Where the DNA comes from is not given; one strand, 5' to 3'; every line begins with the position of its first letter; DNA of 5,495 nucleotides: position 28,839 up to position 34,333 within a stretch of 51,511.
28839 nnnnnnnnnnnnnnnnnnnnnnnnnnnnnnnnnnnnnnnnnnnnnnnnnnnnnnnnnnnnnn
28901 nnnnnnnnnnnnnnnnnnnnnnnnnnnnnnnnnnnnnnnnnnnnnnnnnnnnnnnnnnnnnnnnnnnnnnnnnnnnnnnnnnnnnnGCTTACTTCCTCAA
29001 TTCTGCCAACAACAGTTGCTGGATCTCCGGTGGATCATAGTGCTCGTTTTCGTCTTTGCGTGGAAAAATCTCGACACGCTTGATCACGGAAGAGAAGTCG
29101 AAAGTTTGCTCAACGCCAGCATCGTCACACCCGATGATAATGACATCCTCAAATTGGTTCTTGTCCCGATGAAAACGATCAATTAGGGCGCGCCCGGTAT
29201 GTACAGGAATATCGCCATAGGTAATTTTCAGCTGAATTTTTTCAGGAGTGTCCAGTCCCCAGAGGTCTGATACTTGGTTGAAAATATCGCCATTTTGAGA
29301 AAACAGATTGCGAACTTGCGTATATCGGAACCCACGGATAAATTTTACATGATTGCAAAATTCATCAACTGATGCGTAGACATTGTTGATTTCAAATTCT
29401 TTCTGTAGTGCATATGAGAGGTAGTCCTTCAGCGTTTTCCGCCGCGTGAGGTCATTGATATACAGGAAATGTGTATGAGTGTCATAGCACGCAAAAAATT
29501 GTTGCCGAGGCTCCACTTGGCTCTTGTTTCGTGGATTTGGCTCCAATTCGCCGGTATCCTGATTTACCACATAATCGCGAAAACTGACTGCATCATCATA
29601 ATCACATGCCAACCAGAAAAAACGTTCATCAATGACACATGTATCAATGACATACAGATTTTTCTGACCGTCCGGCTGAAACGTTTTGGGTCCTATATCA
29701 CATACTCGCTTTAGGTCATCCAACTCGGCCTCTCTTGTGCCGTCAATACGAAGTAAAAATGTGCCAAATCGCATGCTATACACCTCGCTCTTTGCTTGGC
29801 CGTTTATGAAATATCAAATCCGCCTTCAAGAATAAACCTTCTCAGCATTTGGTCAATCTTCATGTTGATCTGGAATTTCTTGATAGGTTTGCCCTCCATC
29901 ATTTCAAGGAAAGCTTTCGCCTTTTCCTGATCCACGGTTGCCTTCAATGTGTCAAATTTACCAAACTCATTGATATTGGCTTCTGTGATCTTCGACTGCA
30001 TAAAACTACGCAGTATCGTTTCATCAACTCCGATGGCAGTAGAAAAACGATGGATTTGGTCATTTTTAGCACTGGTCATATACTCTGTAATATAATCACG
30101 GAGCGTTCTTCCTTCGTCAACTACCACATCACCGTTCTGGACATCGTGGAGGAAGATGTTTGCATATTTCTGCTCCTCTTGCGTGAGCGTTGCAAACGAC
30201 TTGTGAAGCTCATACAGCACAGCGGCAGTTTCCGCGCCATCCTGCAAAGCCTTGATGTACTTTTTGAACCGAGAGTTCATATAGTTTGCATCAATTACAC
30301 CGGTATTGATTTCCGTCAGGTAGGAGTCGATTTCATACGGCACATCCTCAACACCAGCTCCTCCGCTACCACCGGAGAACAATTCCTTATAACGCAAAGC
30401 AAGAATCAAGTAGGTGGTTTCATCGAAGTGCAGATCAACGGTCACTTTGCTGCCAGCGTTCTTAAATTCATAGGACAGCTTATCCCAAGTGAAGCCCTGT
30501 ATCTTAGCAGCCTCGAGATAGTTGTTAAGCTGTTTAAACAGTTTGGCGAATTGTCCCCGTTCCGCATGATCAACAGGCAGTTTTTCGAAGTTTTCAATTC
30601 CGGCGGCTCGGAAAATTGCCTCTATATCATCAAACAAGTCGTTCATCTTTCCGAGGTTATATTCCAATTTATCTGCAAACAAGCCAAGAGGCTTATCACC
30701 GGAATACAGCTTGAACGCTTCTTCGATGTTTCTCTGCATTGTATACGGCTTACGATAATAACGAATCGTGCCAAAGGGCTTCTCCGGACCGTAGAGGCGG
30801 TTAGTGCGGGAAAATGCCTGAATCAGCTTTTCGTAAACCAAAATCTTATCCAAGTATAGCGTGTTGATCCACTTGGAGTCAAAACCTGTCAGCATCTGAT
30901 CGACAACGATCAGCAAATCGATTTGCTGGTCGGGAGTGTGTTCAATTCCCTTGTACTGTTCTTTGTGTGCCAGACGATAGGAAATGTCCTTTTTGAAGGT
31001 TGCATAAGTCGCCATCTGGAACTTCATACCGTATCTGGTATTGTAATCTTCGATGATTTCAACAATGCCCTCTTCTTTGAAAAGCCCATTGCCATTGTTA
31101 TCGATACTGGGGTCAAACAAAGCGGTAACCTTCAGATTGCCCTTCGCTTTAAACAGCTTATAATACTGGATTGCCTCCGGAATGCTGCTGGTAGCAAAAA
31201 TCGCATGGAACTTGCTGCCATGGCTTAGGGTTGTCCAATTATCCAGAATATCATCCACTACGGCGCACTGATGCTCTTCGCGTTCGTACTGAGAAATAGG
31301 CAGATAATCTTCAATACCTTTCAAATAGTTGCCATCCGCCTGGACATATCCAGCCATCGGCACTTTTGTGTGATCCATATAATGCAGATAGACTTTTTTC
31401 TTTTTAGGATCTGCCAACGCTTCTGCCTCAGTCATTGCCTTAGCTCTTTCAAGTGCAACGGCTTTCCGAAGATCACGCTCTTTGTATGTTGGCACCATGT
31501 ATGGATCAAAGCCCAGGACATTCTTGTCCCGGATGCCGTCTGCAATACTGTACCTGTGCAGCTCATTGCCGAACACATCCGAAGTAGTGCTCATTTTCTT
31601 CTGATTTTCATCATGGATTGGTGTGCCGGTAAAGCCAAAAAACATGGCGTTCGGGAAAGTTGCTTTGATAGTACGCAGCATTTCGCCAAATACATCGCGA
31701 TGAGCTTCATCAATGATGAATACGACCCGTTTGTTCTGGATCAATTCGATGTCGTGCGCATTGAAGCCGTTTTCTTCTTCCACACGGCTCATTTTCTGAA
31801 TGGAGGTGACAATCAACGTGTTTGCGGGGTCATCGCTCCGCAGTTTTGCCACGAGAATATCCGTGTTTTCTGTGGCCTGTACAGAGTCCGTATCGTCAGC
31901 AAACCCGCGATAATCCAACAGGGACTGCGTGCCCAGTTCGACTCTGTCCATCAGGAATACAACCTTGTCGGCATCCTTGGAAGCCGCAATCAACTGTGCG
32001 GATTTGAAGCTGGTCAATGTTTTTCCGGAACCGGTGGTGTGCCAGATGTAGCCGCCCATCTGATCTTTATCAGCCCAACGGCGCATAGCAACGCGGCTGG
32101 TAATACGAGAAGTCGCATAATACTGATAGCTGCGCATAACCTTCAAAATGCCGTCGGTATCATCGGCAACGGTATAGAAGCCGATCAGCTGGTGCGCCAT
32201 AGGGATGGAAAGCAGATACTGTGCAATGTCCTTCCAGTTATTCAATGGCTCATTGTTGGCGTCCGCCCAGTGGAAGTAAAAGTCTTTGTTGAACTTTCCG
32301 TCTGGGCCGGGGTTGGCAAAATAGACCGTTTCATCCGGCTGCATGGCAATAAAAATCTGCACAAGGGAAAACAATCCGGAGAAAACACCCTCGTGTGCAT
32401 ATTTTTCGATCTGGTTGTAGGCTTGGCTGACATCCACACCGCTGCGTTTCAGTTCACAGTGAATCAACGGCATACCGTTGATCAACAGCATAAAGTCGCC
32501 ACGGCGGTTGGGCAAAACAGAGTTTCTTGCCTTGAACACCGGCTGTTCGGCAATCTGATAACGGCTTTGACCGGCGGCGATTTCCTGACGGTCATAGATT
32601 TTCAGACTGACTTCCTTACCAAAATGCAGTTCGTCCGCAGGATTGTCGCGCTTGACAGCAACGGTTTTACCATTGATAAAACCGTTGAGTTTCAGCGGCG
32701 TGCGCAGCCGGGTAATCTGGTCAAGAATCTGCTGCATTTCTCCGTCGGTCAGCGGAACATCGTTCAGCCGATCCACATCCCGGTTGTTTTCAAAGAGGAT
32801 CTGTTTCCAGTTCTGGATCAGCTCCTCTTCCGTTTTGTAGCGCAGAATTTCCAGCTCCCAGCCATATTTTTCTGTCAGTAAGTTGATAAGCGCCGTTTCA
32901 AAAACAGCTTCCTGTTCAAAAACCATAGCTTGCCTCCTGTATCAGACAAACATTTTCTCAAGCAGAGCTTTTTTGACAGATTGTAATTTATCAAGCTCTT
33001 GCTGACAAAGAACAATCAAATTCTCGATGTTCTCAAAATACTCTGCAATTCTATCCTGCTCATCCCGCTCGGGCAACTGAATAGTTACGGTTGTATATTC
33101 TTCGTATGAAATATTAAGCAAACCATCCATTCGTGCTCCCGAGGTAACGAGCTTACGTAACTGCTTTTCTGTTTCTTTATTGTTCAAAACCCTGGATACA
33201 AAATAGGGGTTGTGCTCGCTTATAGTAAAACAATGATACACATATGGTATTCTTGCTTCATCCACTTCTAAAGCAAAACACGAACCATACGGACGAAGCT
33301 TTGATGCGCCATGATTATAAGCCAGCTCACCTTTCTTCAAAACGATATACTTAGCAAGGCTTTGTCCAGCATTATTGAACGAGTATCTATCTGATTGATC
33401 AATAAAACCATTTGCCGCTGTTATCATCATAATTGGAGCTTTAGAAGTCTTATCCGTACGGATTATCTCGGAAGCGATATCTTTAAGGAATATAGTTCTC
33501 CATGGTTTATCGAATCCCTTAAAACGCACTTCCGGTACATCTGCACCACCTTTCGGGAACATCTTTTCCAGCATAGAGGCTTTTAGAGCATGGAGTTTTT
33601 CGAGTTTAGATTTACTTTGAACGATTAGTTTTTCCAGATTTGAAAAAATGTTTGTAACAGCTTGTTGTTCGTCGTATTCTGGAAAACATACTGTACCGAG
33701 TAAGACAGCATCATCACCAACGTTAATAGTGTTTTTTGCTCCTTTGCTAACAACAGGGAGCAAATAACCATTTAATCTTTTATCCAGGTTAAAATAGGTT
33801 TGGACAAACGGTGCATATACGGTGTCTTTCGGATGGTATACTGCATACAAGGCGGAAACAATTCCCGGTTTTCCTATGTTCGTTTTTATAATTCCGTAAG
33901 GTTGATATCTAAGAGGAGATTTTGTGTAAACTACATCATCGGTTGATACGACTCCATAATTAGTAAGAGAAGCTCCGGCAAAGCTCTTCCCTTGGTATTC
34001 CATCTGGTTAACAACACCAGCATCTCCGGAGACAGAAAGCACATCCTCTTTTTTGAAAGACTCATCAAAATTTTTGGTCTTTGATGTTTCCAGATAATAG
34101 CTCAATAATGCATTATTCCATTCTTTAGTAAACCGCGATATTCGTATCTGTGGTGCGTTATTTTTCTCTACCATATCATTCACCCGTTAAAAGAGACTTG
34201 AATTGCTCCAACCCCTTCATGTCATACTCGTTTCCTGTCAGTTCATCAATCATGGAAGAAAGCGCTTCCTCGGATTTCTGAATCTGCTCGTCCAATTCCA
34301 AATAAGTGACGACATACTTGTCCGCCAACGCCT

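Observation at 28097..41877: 13.8-kb lower-GC integrative island inserted into the first codons of ychF, bounded by a duplicated ychF start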

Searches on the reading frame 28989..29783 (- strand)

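Call 6: search_protein_families(library=pfam, proteins=[window:28989-29783:-], max_evalue=0.01)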
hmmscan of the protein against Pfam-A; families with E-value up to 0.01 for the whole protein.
window:28989-29783:- (264 aa): 0 families

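Call 39: search_protein_families(library=ncbifam, proteins=[window:28989-29783:-], max_evalue=0.01)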
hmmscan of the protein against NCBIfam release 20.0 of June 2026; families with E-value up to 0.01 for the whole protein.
window:28989-29783:- (264 aa): 0 families

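Call 40: search_protein_families(library=padloc, proteins=[window:28989-29783:-], max_evalue=0.001)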
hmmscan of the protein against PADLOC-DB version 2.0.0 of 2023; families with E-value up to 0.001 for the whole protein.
window:28989-29783:- (264 aa): 1 family
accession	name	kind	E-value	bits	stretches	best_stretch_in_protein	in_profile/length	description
PDLC03200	Specificity_I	-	0.00026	19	1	90-147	79-136/190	Type I specificity subunit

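Call 60: search_protein_families(library=phrogs, proteins=[window:28989-29783:-], max_evalue=0.001)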
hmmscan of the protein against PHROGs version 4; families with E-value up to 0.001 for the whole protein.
window:28989-29783:- (264 aa): 0 families

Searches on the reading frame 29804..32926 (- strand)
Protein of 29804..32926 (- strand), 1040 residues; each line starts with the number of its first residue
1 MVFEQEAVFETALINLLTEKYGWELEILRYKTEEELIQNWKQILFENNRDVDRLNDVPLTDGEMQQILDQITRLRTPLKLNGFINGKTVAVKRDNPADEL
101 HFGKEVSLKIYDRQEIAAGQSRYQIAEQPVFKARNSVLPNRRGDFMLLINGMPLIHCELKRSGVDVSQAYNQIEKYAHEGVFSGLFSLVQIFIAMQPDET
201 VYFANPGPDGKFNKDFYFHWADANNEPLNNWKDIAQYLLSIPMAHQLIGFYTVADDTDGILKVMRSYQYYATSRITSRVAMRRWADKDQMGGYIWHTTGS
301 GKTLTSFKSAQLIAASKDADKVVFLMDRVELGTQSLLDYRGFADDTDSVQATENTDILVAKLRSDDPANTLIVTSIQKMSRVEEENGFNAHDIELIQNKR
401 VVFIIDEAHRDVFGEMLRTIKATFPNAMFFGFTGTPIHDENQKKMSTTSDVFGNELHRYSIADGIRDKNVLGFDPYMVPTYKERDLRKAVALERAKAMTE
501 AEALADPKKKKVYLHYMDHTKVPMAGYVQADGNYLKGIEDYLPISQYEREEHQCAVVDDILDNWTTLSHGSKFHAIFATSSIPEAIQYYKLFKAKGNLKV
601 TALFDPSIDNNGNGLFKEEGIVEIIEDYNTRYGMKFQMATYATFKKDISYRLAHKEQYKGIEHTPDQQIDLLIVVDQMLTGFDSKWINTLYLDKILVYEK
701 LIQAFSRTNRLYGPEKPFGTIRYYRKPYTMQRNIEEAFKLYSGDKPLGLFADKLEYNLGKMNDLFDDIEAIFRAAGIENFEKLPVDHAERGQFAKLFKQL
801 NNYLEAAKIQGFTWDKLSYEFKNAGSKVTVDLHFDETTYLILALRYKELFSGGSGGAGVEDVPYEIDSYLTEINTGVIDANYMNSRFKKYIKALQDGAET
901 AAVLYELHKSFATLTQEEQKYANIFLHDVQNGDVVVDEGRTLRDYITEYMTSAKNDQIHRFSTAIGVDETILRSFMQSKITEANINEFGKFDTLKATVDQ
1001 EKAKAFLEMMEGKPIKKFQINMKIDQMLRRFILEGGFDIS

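Call 40: search_protein_families(library=padloc, proteins=[window:29804-32926:-], max_evalue=0.001)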
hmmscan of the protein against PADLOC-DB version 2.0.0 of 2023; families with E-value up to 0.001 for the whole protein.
window:29804-32926:- (1040 aa): 9 families
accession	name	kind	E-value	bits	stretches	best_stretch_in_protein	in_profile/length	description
PDLC03048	REase_I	-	1.4e-148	494.7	2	4-509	4-484/976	Type I restriction enzyme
PDLC03045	REase_I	-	6.3e-105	350.1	2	6-482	3-476/995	Type I restriction enzyme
PDLC03046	REase_I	-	1.4e-93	312.6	2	6-490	5-506/1025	Type I restriction enzyme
PDLC03044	REase_I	-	6.7e-48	161.4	2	123-473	119-458/1034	Type I restriction enzyme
PDLC03040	REase_I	-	7.8e-39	131.2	2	5-471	6-480/1029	Type I restriction enzyme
PDLC03041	REase_I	-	8.5e-24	81.6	1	246-787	295-778/1099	Type I restriction enzyme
PDLC03043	REase_I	-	2e-21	74.4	1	139-279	147-288/313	Type I restriction enzyme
PDLC02707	PbeA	-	4.7e-10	36.7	1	278-469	258-446/672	PbeA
PDLC02704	PbeA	-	1.9e-09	34.6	1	278-479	260-461/682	PbeA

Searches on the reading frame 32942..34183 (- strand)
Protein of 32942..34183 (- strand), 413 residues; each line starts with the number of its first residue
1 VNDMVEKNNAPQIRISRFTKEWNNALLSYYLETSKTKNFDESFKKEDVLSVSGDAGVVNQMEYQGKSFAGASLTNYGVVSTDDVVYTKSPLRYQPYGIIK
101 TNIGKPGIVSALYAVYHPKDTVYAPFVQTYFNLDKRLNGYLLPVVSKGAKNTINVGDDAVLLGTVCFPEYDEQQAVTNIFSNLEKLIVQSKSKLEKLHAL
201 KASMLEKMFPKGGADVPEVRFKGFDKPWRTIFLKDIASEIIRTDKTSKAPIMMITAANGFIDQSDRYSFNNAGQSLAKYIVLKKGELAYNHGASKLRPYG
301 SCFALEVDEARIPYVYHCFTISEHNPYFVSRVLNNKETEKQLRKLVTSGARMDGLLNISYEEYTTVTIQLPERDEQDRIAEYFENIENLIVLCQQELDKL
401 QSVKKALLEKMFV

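Call 40: search_protein_families(library=padloc, proteins=[window:32942-34183:-], max_evalue=0.001)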
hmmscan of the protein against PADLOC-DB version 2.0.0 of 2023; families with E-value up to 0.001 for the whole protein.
window:32942-34183:- (413 aa): 70 families (the best 25 are shown)
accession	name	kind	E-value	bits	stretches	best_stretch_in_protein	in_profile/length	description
PDLC03087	Specificity_I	-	4.8e-74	247.8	2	219-413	216-411/418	Type I specificity subunit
PDLC03124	Specificity_I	-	1e-65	221.2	2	5-244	2-245/413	Type I specificity subunit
PDLC03178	Specificity_I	-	4.3e-65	218.7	2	4-248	1-239/411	Type I specificity subunit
PDLC03078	Specificity_I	-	6.5e-53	178.7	2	7-241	3-241/419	Type I specificity subunit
PDLC03064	Specificity_I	-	1.9e-51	173.6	1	4-413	1-409/409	Type I specificity subunit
PDLC03165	Specificity_I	-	2.7e-47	160.1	2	215-412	8-210/411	Type I specificity subunit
PDLC03185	Specificity_I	-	4.5e-47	159.2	1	6-413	2-408/408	Type I specificity subunit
PDLC03146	Specificity_I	-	4e-37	126.3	2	9-225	9-220/420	Type I specificity subunit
PDLC03190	Specificity_I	-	8.4e-28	95.5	2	233-412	199-381/389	Type I specificity subunit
PDLC03113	Specificity_I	-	1.6e-25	87.8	1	164-413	165-416/422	Type I specificity subunit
PDLC03129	Specificity_I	-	2.1e-25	87.4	2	235-412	13-188/431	Type I specificity subunit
PDLC03085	Specificity_I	-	2.7e-22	77.6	2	9-262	7-251/412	Type I specificity subunit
PDLC03100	Specificity_I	-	1.7e-19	68.5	2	168-411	149-387/392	Type I specificity subunit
PDLC03101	Specificity_I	-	1.2e-15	56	2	223-411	208-399/411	Type I specificity subunit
PDLC03098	Specificity_I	-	2.9e-15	54.6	2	256-409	68-429/443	Type I specificity subunit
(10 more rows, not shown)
